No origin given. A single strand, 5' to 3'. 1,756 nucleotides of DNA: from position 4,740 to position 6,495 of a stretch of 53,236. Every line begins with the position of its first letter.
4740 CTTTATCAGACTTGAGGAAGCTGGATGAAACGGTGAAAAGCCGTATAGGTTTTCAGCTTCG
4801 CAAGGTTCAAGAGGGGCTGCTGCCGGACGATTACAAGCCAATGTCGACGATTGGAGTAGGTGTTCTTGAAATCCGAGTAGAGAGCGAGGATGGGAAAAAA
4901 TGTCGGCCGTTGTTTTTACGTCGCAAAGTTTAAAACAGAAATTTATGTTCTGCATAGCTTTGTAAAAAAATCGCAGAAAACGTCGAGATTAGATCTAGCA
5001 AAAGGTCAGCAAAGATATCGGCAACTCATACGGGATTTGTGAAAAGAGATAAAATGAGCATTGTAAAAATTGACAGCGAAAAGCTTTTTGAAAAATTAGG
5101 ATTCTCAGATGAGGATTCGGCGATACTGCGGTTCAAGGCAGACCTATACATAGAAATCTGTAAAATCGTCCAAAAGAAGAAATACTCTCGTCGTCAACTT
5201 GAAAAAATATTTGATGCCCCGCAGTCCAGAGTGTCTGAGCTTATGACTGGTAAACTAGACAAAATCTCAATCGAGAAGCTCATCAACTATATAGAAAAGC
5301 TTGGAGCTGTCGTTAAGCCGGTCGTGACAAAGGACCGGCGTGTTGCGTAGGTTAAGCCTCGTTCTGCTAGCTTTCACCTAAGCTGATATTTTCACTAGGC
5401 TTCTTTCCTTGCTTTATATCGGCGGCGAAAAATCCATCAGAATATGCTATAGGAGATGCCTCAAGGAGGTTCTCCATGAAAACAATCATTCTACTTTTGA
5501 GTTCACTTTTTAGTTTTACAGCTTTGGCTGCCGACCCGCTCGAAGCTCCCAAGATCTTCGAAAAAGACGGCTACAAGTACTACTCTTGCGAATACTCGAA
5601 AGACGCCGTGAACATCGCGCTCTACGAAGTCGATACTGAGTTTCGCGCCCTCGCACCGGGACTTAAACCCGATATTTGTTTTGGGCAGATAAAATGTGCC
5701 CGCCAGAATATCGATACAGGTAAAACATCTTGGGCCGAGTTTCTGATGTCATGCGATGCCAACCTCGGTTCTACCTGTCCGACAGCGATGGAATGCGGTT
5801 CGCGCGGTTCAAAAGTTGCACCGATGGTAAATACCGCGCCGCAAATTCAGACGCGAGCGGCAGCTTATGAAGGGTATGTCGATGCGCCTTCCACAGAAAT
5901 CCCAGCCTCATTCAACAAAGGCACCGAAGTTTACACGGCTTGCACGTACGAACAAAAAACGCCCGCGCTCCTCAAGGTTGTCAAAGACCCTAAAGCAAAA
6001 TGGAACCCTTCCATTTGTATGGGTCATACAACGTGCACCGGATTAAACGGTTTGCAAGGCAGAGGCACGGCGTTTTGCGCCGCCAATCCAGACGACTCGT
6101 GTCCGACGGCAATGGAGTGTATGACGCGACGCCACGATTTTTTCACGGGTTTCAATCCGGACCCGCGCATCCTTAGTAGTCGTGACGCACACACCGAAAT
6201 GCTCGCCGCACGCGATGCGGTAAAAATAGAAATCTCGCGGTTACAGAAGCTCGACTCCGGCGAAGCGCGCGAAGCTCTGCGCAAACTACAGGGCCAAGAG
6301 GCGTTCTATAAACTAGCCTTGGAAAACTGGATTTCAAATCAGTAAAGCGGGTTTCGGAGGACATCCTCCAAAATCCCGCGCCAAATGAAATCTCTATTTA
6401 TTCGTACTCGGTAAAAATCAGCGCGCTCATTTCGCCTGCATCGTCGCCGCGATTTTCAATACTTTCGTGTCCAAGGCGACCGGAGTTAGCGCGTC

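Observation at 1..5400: Compact toxin-antitoxin island: seven TA-type modules in 5.4 kb, several visibly decaying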

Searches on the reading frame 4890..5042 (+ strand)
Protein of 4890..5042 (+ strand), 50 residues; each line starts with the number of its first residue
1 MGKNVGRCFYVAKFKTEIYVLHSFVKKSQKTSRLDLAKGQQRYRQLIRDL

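Call 4: search_protein_families(library=pfam, max_evalue=1, proteins=[window:4890-5042:+])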
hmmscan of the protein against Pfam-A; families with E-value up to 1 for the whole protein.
window:4890-5042:+ (50 aa): 1 family
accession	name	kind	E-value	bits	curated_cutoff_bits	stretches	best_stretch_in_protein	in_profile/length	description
PF05973.20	Gp49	-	5.6e-11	42.8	23.9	1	4-43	50-89/90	Phage derived protein Gp49-like (DUF891)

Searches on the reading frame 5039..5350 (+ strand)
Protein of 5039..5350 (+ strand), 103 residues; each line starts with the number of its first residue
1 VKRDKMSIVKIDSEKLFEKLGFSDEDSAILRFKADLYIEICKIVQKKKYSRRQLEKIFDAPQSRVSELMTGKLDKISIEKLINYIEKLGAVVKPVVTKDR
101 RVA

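Call 3: search_protein_families(library=pfam, max_evalue=0.1, proteins=[window:5039-5350:+])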
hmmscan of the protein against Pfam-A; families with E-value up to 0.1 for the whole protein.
window:5039-5350:+ (103 aa): 3 families
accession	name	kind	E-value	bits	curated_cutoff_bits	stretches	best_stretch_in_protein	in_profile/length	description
PF13744.12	HTH_37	-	6e-15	55.3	27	1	22-93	5-76/80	Helix-turn-helix domain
PF11491.13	DUF3213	-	0.029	15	27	1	30-90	2-61/85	Protein of unknown function (DUF3213)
PF01381.28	HTH_3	-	0.034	14.6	23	1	45-89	6-49/55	Helix-turn-helix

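Call 5: search_protein_families(library=ncbifam, max_evalue=0.1, proteins=[window:5039-5350:+])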
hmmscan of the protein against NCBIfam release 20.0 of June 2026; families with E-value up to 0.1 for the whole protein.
window:5039-5350:+ (103 aa): 1 family
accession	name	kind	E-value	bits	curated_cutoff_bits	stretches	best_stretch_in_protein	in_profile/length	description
NF038310.1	lysogeny_AimR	equivalog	0.009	15.1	70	1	42-88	3-48/365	AimR family lysis-lysogeny pheromone receptor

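Call 20: search_protein_families(library=padloc, max_evalue=0.1, proteins=[window:5039-5350:+])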
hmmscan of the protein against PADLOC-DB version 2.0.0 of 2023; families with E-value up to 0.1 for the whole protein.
window:5039-5350:+ (103 aa): 0 families

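Call 57: search_protein_families(library=phrogs, max_evalue=0.01, proteins=[window:5039-5350:+])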
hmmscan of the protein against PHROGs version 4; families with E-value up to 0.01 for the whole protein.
window:5039-5350:+ (103 aa): 3 families
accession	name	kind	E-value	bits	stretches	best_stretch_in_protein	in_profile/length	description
phrog_2339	-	DNA, RNA and nucleotide metabolism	4.6e-15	56.4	1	16-97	8-87/98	HTH DNA binding protein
phrog_18318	-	DNA, RNA and nucleotide metabolism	7e-08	33.5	1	33-101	31-99/108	HTH DNA binding protein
phrog_1373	-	transcription regulation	2.7e-05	25.2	1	14-90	42-117/166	transcriptional regulator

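Call 69: find_encoding_contigs(protein=window:5054-5350:+, flank=10000, max_places=5)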
Protein window:5054-5350:+ (98 aa): no gene with exactly this product is on record in the collection.

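Call 70: find_encoding_contigs(protein=window:5039-5347:+, flank=10000, max_places=5)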
Protein seq(103 aa) (103 aa): no gene with exactly this product is on record in the collection.

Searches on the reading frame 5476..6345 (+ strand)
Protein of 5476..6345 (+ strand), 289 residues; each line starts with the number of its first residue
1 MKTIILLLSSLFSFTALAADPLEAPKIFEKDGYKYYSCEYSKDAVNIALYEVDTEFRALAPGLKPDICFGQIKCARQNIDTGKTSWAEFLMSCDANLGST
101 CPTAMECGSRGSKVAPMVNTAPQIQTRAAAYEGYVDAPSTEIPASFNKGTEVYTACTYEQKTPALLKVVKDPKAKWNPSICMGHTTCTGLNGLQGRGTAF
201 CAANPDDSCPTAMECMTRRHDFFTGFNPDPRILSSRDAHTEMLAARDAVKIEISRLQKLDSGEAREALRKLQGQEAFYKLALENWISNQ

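Call 4: search_protein_families(library=pfam, max_evalue=1, proteins=[window:5476-6345:+])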
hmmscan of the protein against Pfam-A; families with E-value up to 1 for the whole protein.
window:5476-6345:+ (289 aa): 1 family
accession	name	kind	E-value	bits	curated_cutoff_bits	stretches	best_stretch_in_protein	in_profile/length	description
PF14625.12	Lustrin_cystein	-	0.064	14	27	0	91-111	17-39/46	Lustrin, cysteine-rich repeated domain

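Call 13: find_related_loci(query=window:5476-6345:+, collection=genome_contigs, flank=10000)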
Query window:5476-6345:+ (289 aa) in genome_contigs; peptide patterns used: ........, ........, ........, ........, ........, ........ (x = any residue, [..] = any of these).
83 stretches matched a pattern; 2 encode a relative of the query (tblastn E <= 1e-3); 2 distinct loci.
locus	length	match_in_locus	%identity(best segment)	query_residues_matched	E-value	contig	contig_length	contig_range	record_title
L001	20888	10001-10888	65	4-288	3e-134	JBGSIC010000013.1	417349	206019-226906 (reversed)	MAG: Bdellovibrionota bacterium isolate JTS-AC12 k141_2156792, whole genome shotgun sequence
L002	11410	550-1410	65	1-288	4e-129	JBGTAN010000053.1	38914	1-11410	MAG: Bdellovibrionota bacterium isolate JTS-AC74 k141_4219870, whole genome shotgun sequence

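Call 42: find_related_loci(query=A3, collection=metagenome_contigs, flank=10000)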
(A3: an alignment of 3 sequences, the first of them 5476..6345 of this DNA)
Query A3 (289 aa) in metagenome_contigs; peptide patterns used: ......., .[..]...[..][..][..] (x = any residue, [..] = any of these).
600 stretches matched a pattern, but none encodes a relative of the query by tblastn (E <= 1e-3).
